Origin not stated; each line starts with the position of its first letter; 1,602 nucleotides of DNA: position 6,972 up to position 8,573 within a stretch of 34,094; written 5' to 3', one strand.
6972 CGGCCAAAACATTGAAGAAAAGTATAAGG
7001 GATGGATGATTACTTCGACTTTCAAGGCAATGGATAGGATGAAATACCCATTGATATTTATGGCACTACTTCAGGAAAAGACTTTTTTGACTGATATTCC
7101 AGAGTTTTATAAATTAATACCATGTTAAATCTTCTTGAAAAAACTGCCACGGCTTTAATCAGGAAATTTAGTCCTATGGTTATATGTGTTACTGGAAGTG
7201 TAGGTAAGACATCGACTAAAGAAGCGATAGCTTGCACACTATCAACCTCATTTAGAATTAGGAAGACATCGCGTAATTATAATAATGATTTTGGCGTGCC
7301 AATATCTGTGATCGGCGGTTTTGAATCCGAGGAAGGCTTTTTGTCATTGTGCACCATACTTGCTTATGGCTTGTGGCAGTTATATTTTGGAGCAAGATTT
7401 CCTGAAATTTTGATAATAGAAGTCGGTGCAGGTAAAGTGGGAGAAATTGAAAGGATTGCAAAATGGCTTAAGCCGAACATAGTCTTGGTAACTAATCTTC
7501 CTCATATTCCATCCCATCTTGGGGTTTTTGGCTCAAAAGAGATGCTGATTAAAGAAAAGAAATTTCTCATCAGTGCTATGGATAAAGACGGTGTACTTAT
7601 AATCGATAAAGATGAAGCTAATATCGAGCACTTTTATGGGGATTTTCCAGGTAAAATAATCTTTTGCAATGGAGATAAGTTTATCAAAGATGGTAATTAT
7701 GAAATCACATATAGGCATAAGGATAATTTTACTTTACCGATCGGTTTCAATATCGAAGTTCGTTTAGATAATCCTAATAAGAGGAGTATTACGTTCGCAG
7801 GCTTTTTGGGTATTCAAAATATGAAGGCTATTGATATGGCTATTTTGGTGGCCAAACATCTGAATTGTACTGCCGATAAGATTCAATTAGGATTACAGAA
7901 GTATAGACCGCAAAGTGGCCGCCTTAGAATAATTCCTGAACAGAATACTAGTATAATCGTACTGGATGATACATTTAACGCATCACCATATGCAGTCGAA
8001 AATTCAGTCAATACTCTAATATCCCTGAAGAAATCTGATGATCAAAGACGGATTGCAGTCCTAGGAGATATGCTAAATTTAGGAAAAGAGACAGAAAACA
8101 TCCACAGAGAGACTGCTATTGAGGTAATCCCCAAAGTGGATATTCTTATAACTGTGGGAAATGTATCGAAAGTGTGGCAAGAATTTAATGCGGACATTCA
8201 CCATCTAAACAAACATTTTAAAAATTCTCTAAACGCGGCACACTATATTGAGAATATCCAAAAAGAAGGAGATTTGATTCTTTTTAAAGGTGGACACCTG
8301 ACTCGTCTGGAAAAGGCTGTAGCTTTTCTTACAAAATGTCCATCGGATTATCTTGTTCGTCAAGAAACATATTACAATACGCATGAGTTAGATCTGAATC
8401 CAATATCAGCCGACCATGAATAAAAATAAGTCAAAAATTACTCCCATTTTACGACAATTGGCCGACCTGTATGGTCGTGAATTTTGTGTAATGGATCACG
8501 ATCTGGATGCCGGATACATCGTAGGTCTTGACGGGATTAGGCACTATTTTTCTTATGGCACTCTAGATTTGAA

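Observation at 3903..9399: proS-coupled five-gene operon: domain-1-less MurF-like ligase plus CphA-type ATP-grasp, methyltransferase and two orphans (split cyanophycin-synthetase-like machine?)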

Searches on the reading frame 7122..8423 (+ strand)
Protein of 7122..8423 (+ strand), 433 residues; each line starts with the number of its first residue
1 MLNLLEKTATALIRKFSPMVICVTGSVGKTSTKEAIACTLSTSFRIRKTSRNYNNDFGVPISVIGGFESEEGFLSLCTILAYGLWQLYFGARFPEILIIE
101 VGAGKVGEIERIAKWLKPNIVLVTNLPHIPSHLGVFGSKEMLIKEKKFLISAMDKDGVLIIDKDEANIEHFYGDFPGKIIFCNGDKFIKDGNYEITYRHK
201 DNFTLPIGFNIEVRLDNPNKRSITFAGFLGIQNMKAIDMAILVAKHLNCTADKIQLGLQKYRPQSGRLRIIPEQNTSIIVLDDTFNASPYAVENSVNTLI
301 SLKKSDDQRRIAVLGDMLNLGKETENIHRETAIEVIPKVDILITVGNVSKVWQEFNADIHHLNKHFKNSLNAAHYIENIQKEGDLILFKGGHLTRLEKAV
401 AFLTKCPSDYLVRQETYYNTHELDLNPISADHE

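Call 5: search_protein_families(library=pfam, proteins=[window:7122-8423:+], max_evalue=0.01)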
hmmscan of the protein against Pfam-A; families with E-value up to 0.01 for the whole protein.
window:7122-8423:+ (433 aa): 2 families
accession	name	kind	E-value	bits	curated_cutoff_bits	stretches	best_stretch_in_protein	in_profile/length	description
PF08245.18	Mur_ligase_M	-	5e-17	63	24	2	95-175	58-135/200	Mur ligase middle domain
PF02875.26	Mur_ligase_C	-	6.9e-13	50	28.4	1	266-390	1-125/127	Mur ligase, glutamate ligase domain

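Call 6: search_protein_families(library=ncbifam, proteins=[window:7122-8423:+], max_evalue=0.01)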
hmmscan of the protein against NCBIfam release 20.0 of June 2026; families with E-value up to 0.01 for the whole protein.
window:7122-8423:+ (433 aa): 16 families
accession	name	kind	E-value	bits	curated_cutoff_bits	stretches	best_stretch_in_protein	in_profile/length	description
TIGR01143.1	murF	subfamily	3e-63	214.2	288.6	2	95-403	127-418/418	UDP-N-acetylmuramoyl-tripeptide--D-alanyl-D-alanine ligase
NF008896.0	PRK11929.1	equivalog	1.5e-56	191.9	1023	2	96-403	658-956/965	bifunctional UDP-N-acetylmuramoyl-L-alanyl-D-glutamate--2,6-diaminopimelate ligase MurE/UDP-N-acetylmuramoyl-tripeptide--D-alanyl-D-alanine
NF010693.0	PRK14093.1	equivalog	5.3e-32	111.1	544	2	98-405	164-466/479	UDP-N-acetylmuramoylalanyl-D-glutamyl-2,6-diaminopimelate--D-alanyl-D-alanine ligase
NF008041.0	PRK10773.1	equivalog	2.5e-31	108.9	551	2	97-403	155-447/453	UDP-N-acetylmuramoyl-tripeptide--D-alanyl-D-alanine ligase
NF008897.0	PRK11930.1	equivalog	3.1e-29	101.6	804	2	95-403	160-453/822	bifunctional UDP-N-acetylmuramoyl-tripeptide:D-alanyl-D-alanine ligase/alanine racemase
TIGR01087.1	murD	equivalog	5.3e-09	35.7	211.95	1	115-388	169-415/441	UDP-N-acetylmuramoyl-L-alanine--D-glutamate ligase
TIGR01085.1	murE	subfamily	3.1e-08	33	257.3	1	117-315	177-365/472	UDP-N-acetylmuramyl-tripeptide synthetase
TIGR01082.1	murC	equivalog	1.8e-07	30.6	335.1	1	115-314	165-352/449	UDP-N-acetylmuramate--L-alanine ligase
NF033197.0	F430_CfbE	equivalog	2e-07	30.4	250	1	219-387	256-424/430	coenzyme F430 synthase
NF053645.1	pMurC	equivalog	5.3e-07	28.7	560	0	226-301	313-387/492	pseudomurein biosynthesis peptide ligase pMurC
NF001126.0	PRK00139.1-4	equivalog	1.6e-06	27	373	1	110-315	187-375/486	UDP-N-acetylmuramoyl-L-alanyl-D-glutamate--2,6-diaminopimelate ligase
TIGR02068.2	cya_phycin_syn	equivalog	4.7e-06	24.9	850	1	120-316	567-768/862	cyanophycin synthetase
NF001124.0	PRK00139.1-2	equivalog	5.6e-05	22.1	476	0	229-315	303-384/500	UDP-N-acetylmuramoyl-L-alanyl-D-glutamate--2,6-diaminopimelate ligase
TIGR01081.1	mpl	equivalog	0.001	18.2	388.7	1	131-340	188-380/448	UDP-N-acetylmuramate:L-alanyl-gamma-D-glutamyl-meso-diaminopimelate ligase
NF053646.1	pMurD1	equivalog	0.001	17.8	610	0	16-39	107-130/465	pseudomurein biosynthesis peptide ligase pMurD1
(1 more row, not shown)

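Call 12: find_encoding_contigs(protein=window:7122-8423:+, flank=10000, max_places=6)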
Protein window:7122-8423:+ (433 aa): 1 contig read that carries it; 1 place shown.
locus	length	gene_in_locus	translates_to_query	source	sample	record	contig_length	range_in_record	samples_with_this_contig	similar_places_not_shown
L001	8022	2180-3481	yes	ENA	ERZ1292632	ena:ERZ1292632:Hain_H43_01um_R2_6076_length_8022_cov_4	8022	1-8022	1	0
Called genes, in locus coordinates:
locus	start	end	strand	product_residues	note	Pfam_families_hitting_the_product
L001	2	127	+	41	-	?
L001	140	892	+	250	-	PF13489:Methyltransf_23 (weak), PF08241:Methyltransf_11, PF08242:Methyltransf_12, PF13649:Methyltransf_25, PF13847:Methyltransf_31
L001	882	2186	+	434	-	-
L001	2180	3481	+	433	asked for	PF08245:Mur_ligase_M, PF02875:Mur_ligase_C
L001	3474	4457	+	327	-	PF08443:RimK, PF02955:GSH-S_ATP (weak), PF03133:TTL (faint)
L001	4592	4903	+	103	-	-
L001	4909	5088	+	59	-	-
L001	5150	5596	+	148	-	PF00293:NUDIX, PF14815:NUDIX_4 (weak)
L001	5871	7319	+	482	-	PF00117:GATase, PF07722:Peptidase_C26, PF02540:NAD_synthase (weak), PF00958:GMP_synt_C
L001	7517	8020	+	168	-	?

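Call 13: search_solved_structures(query=window:7122-8423:+, max_evalue=0.001, show_alignments=1)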
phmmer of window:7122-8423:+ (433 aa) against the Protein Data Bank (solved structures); distinct sequences matched with E-value up to 0.001: 8.
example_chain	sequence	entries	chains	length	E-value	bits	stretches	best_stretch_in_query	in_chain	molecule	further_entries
4cvk_A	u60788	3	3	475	9.6e-24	87.2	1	97-404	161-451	UDP-N-acetylmuramoyl-tripeptide--D-alanyl-D-alanine ligase | UDP-N-ACETYLMURAMOYL-TRIPEPTIDE--D-ALANYL-D- ALANINE LIGASE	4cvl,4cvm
3zl8_A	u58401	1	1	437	1.6e-22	83.2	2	94-405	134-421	UDP-N-ACETYLMURAMOYL-TRIPEPTIDE--D-ALANYL-D-ALANINE LIGASE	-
3zm5_A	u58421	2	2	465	8.5e-20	74.2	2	95-353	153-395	UDP-N-ACETYLMURAMOYL-TRIPEPTIDE--D-ALANYL-D-ALANINE LIGASE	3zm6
2am1_A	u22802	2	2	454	9e-20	74.2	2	95-353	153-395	UDP-N-acetylmuramoylalanine-D-glutamyl-lysine-D-alanyl-D-alanine ligase, MurF protein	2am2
4ziy_A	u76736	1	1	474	1.6e-19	73.4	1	19-403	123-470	UDP-N-acetylmuramoyl-tripeptide--D-alanyl-D-alanine ligase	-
4qdi_A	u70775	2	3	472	4.7e-19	71.8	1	96-403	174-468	UDP-N-acetylmuramoyl-tripeptide--D-alanyl-D-alanine ligase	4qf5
1gg4_A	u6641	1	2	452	2.6e-18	69.4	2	96-366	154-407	UDP-N-ACETYLMURAMOYLALANYL-D-GLUTAMYL-2,6-DIAMINOPIMELATE-D-ALANYL-D-ALANYL LIGASE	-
8f5d_A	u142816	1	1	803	3.6e-09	39.2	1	5-165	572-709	Multifunctional fusion protein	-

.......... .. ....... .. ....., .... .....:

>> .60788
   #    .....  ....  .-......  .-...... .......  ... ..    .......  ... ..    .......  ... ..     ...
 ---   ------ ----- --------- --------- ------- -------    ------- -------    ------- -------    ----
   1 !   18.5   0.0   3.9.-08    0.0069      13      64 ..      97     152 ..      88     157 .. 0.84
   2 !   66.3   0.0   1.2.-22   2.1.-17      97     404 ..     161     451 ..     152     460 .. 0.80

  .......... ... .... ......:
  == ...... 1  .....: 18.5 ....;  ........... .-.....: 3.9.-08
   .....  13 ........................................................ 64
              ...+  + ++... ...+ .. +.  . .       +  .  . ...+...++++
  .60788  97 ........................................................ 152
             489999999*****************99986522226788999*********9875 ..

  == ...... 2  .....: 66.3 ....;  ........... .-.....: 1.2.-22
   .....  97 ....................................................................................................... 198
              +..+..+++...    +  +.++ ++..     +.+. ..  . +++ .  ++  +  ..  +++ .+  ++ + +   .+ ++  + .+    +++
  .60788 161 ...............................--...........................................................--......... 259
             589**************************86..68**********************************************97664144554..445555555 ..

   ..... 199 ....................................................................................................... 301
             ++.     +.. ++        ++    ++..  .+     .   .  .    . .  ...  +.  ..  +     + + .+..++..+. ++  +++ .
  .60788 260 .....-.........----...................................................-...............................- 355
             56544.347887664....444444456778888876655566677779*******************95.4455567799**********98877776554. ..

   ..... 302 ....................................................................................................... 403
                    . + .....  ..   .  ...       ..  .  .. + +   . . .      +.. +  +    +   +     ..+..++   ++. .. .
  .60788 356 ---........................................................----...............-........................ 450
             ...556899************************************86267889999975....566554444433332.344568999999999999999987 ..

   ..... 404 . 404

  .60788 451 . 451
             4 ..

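Call 27: find_homologous_proteins(query=window:7122-8423:+, max_evalue=1e-20)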
Query window:7122-8423:+ (433 aa): 3020 proteins with E <= 1e-20 among 8000 candidates; the best 120 are listed.
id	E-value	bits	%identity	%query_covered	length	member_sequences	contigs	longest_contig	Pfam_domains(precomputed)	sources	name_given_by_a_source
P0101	3.6e-272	921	93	100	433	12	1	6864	PF02875.27,PF08245.19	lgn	-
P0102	4.3e-219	746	75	100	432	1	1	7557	PF02875.27,PF08245.19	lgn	-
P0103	1.3e-205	701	71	100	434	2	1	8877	PF02875.27,PF08245.19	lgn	-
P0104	8.6e-203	692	69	100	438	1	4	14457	PF02875.27,PF08245.19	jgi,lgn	jgi:UDP-N-acetylmuramoyl-tripeptide--D-alanyl-D-alanine ligase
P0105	1.5e-183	629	65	100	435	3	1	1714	PF02875.27,PF08245.19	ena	-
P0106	6.1e-183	627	65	100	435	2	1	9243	PF02875.27,PF08245.19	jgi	-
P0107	1.6e-178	612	63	100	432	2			PF02875.27,PF08245.19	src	-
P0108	6.9e-178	610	62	100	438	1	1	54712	PF02875.27,PF08245.19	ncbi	-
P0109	3.8e-174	598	61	100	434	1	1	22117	PF02875.27,PF08245.19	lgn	-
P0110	1.6e-151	523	57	98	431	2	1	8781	PF02875.27,PF08245.19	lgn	-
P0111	5.6e-150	518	55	98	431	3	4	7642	PF02875.27,PF08245.19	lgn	-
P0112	1.8e-149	516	54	100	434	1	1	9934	PF02875.27,PF08245.19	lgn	-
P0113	1.8e-149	516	54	98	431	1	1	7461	PF02875.27,PF08245.19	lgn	-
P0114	3.6e-149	515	54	98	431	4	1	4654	PF02875.27,PF08245.19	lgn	-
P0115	1.5e-148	513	55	98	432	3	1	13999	PF02875.27,PF08245.19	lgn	-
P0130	3.2e-128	446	50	100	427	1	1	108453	PF02875.27,PF08245.19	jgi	jgi:UDP-N-acetylmuramoyl-tripeptide--D-alanyl-D-alanine ligase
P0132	3.2e-78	282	40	96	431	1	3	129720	PF02875.27,PF08245.19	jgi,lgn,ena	-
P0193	1.3e-62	230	32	96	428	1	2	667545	PF02875.27,PF08245.19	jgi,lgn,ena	-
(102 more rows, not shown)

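Call 31: find_encoding_contigs(protein=P0132, flank=10000, max_places=1)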
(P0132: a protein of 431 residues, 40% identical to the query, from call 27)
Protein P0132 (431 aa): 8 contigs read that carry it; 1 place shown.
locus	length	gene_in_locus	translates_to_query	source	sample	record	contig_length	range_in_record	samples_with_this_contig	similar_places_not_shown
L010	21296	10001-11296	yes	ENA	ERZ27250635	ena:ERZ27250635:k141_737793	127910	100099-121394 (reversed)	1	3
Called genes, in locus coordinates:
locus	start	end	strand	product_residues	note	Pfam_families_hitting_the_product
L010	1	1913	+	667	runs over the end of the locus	PF04851:ResIII, PF17757:UvrB_inter, PF27431:UvrB_3rd, PF00271:Helicase_C, PF12344:UvrB, PF02151:UVR (weak)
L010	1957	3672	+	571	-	PF03717:PBP_dimer, PF00905:Transpeptidase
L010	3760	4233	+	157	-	PF03449:GreA_GreB_N, PF01272:GreA_GreB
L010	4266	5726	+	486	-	PF01336:tRNA_anti-codon, PF00152:tRNA-synt_2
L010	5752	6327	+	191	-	PF04140:ICMT, PF04191:PEMT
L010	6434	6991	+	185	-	PF02381:MraZ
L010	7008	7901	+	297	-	PF01795:Methyltransf_5, PF01189:Methyltr_RsmB-F (faint), PF13847:Methyltransf_31 (weak)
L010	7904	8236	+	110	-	-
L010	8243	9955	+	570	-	PF03717:PBP_dimer, PF00905:Transpeptidase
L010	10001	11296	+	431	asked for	PF08245:Mur_ligase_M, PF02875:Mur_ligase_C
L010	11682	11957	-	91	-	-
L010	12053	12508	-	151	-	PF09424:YqeY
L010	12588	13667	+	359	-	PF02646:RmuC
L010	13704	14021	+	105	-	PF00829:Ribosomal_L21p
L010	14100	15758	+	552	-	PF06418:CTP_synth_N, PF00117:GATase, PF07722:Peptidase_C26 (faint)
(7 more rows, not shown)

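Call 45: search_protein_families(library=ncbifam, proteins=[P0132, P0193, P0130, P0108], max_evalue=0.00001)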
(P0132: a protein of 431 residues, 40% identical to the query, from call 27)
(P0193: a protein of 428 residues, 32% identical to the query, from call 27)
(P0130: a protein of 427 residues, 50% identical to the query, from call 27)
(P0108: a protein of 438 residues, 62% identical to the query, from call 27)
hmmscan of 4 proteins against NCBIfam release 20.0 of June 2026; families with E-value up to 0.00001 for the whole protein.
P0132 (431 aa): 17 families
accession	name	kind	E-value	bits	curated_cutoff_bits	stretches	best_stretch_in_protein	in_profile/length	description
TIGR01143.1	murF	subfamily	6e-76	256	288.6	2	102-410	126-418/418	UDP-N-acetylmuramoyl-tripeptide--D-alanyl-D-alanine ligase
NF008896.0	PRK11929.1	equivalog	4.3e-68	230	1023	2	103-412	657-958/965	bifunctional UDP-N-acetylmuramoyl-L-alanyl-D-glutamate--2,6-diaminopimelate ligase MurE/UDP-N-acetylmuramoyl-tripeptide--D-alanyl-D-alanine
NF010693.0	PRK14093.1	equivalog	4.3e-47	160.9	544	2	103-411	161-465/479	UDP-N-acetylmuramoylalanyl-D-glutamyl-2,6-diaminopimelate--D-alanyl-D-alanine ligase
NF008041.0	PRK10773.1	equivalog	4.3e-42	144.4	551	2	93-410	144-447/453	UDP-N-acetylmuramoyl-tripeptide--D-alanyl-D-alanine ligase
NF008897.0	PRK11930.1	equivalog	4.3e-37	127.6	804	2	103-411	160-454/822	bifunctional UDP-N-acetylmuramoyl-tripeptide:D-alanyl-D-alanine ligase/alanine racemase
NF001126.0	PRK00139.1-4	equivalog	1.1e-20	73.6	373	1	140-319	206-375/486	UDP-N-acetylmuramoyl-L-alanyl-D-glutamate--2,6-diaminopimelate ligase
TIGR01082.1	murC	equivalog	1.8e-17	63.6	335.1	1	124-317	166-350/449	UDP-N-acetylmuramate--L-alanine ligase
TIGR01085.1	murE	subfamily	1.3e-15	57.3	257.3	1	139-319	189-365/472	UDP-N-acetylmuramyl-tripeptide synthetase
NF053645.1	pMurC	equivalog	1.4e-15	57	560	2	218-367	299-438/492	pseudomurein biosynthesis peptide ligase pMurC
TIGR01087.1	murD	equivalog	3.8e-15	55.9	211.95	1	121-307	167-340/441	UDP-N-acetylmuramoyl-L-alanine--D-glutamate ligase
TIGR02068.2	cya_phycin_syn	equivalog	6.4e-15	54.2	850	1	124-409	563-860/862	cyanophycin synthetase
NF001124.0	PRK00139.1-2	equivalog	1.9e-14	53.3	476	1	133-397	203-466/500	UDP-N-acetylmuramoyl-L-alanyl-D-glutamate--2,6-diaminopimelate ligase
NF053648.1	pMurE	equivalog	7.3e-13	48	600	1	120-290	184-334/464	pseudomurein biosynthesis peptide ligase pMurE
NF010623.0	PRK14016.1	subfamily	1.1e-12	47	877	1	127-412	567-865/871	cyanophycin synthetase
NF001123.0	PRK00139.1-1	equivalog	4.5e-09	35.5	586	1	25-318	106-382/493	UDP-N-acetylmuramoyl-L-alanyl-D-glutamate--2,6-diaminopimelate ligase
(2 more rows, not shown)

P0193 (428 aa): 17 families
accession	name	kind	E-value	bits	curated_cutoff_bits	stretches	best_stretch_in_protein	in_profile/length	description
TIGR01143.1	murF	subfamily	8.5e-72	242.4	288.6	2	102-406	125-418/418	UDP-N-acetylmuramoyl-tripeptide--D-alanyl-D-alanine ligase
NF008896.0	PRK11929.1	equivalog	1.8e-66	224.7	1023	2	105-407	658-957/965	bifunctional UDP-N-acetylmuramoyl-L-alanyl-D-glutamate--2,6-diaminopimelate ligase MurE/UDP-N-acetylmuramoyl-tripeptide--D-alanyl-D-alanine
NF010693.0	PRK14093.1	equivalog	1.8e-39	135.7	544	2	107-406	164-464/479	UDP-N-acetylmuramoylalanyl-D-glutamyl-2,6-diaminopimelate--D-alanyl-D-alanine ligase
NF008041.0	PRK10773.1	equivalog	4.2e-32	111.5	551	1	96-406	146-447/453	UDP-N-acetylmuramoyl-tripeptide--D-alanyl-D-alanine ligase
NF008897.0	PRK11930.1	equivalog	9.8e-31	106.5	804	2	106-406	162-453/822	bifunctional UDP-N-acetylmuramoyl-tripeptide:D-alanyl-D-alanine ligase/alanine racemase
NF001126.0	PRK00139.1-4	equivalog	3e-16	59.1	373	1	126-326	193-375/486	UDP-N-acetylmuramoyl-L-alanyl-D-glutamate--2,6-diaminopimelate ligase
NF001124.0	PRK00139.1-2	equivalog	5.4e-14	51.8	476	1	105-326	179-384/500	UDP-N-acetylmuramoyl-L-alanyl-D-glutamate--2,6-diaminopimelate ligase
TIGR01087.1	murD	equivalog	9.9e-13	47.9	211.95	1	123-314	168-340/441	UDP-N-acetylmuramoyl-L-alanine--D-glutamate ligase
TIGR02068.2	cya_phycin_syn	equivalog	1.4e-12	46.5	850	1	116-328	554-766/862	cyanophycin synthetase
TIGR01085.1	murE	subfamily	4.4e-12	45.6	257.3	1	125-326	176-365/472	UDP-N-acetylmuramyl-tripeptide synthetase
NF010623.0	PRK14016.1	subfamily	9e-11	40.6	877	1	119-339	558-779/871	cyanophycin synthetase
NF053648.1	pMurE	equivalog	2.2e-10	39.9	600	1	122-314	185-350/464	pseudomurein biosynthesis peptide ligase pMurE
NF010628.0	PRK14022.1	equivalog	2.6e-09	36.3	536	1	105-354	181-399/483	UDP-N-acetylmuramoyl-L-alanyl-D-glutamate--L-lysine ligase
TIGR01082.1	murC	equivalog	5.5e-09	35.6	335.1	1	125-323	166-350/449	UDP-N-acetylmuramate--L-alanine ligase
NF053645.1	pMurC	equivalog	3.4e-08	32.6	560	0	225-317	299-390/492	pseudomurein biosynthesis peptide ligase pMurC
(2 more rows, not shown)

P0130 (427 aa): 16 families
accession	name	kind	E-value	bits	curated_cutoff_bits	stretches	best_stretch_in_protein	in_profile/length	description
TIGR01143.1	murF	subfamily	8.6e-63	212.7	288.6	2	94-398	127-418/418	UDP-N-acetylmuramoyl-tripeptide--D-alanyl-D-alanine ligase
NF008896.0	PRK11929.1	equivalog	7.1e-52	176.4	1023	2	95-399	658-957/965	bifunctional UDP-N-acetylmuramoyl-L-alanyl-D-glutamate--2,6-diaminopimelate ligase MurE/UDP-N-acetylmuramoyl-tripeptide--D-alanyl-D-alanine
NF008897.0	PRK11930.1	equivalog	1.8e-33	115.6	804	2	95-400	161-455/822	bifunctional UDP-N-acetylmuramoyl-tripeptide:D-alanyl-D-alanine ligase/alanine racemase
NF010693.0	PRK14093.1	equivalog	1.9e-29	102.7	544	2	97-404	164-470/479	UDP-N-acetylmuramoylalanyl-D-glutamyl-2,6-diaminopimelate--D-alanyl-D-alanine ligase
NF008041.0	PRK10773.1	equivalog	3e-24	85.6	551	1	6-399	88-448/453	UDP-N-acetylmuramoyl-tripeptide--D-alanyl-D-alanine ligase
TIGR01087.1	murD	equivalog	4.5e-11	42.5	211.95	1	113-294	168-338/441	UDP-N-acetylmuramoyl-L-alanine--D-glutamate ligase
NF001126.0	PRK00139.1-4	equivalog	1.4e-09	37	373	1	95-310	174-375/486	UDP-N-acetylmuramoyl-L-alanyl-D-glutamate--2,6-diaminopimelate ligase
TIGR01082.1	murC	equivalog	1.7e-09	37.3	335.1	1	115-308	166-351/449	UDP-N-acetylmuramate--L-alanine ligase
TIGR01085.1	murE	subfamily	3e-09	36.3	257.3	1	108-309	170-364/472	UDP-N-acetylmuramyl-tripeptide synthetase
NF001124.0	PRK00139.1-2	equivalog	1.4e-08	33.9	476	0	119-310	201-384/500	UDP-N-acetylmuramoyl-L-alanyl-D-glutamate--2,6-diaminopimelate ligase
NF001123.0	PRK00139.1-1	equivalog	1.5e-06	27.2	586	0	113-293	193-369/493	UDP-N-acetylmuramoyl-L-alanyl-D-glutamate--2,6-diaminopimelate ligase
NF033197.0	F430_CfbE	equivalog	1.8e-06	27.2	250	0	183-315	225-356/430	coenzyme F430 synthase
NF053648.1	pMurE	equivalog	1.9e-06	26.9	600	1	111-366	184-417/464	pseudomurein biosynthesis peptide ligase pMurE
NF053645.1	pMurC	equivalog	4.1e-06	25.8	560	0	223-353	315-437/492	pseudomurein biosynthesis peptide ligase pMurC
TIGR04012.1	poly_gGlu_PgsB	equivalog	7.1e-06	25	222.7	0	114-267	124-246/380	poly-gamma-glutamate synthase PgsB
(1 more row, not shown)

P0108 (438 aa): 12 families
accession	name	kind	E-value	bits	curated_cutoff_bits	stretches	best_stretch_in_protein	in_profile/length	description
TIGR01143.1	murF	subfamily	3.9e-63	213.9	288.6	2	99-408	127-418/418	UDP-N-acetylmuramoyl-tripeptide--D-alanyl-D-alanine ligase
NF008896.0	PRK11929.1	equivalog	1.8e-53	181.7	1023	2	99-409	657-957/965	bifunctional UDP-N-acetylmuramoyl-L-alanyl-D-glutamate--2,6-diaminopimelate ligase MurE/UDP-N-acetylmuramoyl-tripeptide--D-alanyl-D-alanine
NF010693.0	PRK14093.1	equivalog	1.6e-33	116.1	544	2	102-409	164-465/479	UDP-N-acetylmuramoylalanyl-D-glutamyl-2,6-diaminopimelate--D-alanyl-D-alanine ligase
NF008897.0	PRK11930.1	equivalog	1e-28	99.9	804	2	99-409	160-454/822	bifunctional UDP-N-acetylmuramoyl-tripeptide:D-alanyl-D-alanine ligase/alanine racemase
NF008041.0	PRK10773.1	equivalog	2.1e-28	99.3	551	2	99-404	153-443/453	UDP-N-acetylmuramoyl-tripeptide--D-alanyl-D-alanine ligase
TIGR01087.1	murD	equivalog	6.8e-11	41.9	211.95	1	119-304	169-338/441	UDP-N-acetylmuramoyl-L-alanine--D-glutamate ligase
TIGR01085.1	murE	subfamily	2.1e-10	40.1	257.3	1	120-320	176-365/472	UDP-N-acetylmuramyl-tripeptide synthetase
NF001126.0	PRK00139.1-4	equivalog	4.3e-10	38.7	373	1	101-307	175-365/486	UDP-N-acetylmuramoyl-L-alanyl-D-glutamate--2,6-diaminopimelate ligase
NF053645.1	pMurC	equivalog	1.7e-07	30.3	560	0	99-189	156-246/492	pseudomurein biosynthesis peptide ligase pMurC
TIGR01082.1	murC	equivalog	2.5e-07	30.1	335.1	0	117-316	163-348/449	UDP-N-acetylmuramate--L-alanine ligase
TIGR02068.2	cya_phycin_syn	equivalog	5.9e-07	27.9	850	1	101-320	546-764/862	cyanophycin synthetase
NF033197.0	F430_CfbE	equivalog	1.4e-06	27.6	250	1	16-289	89-320/430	coenzyme F430 synthase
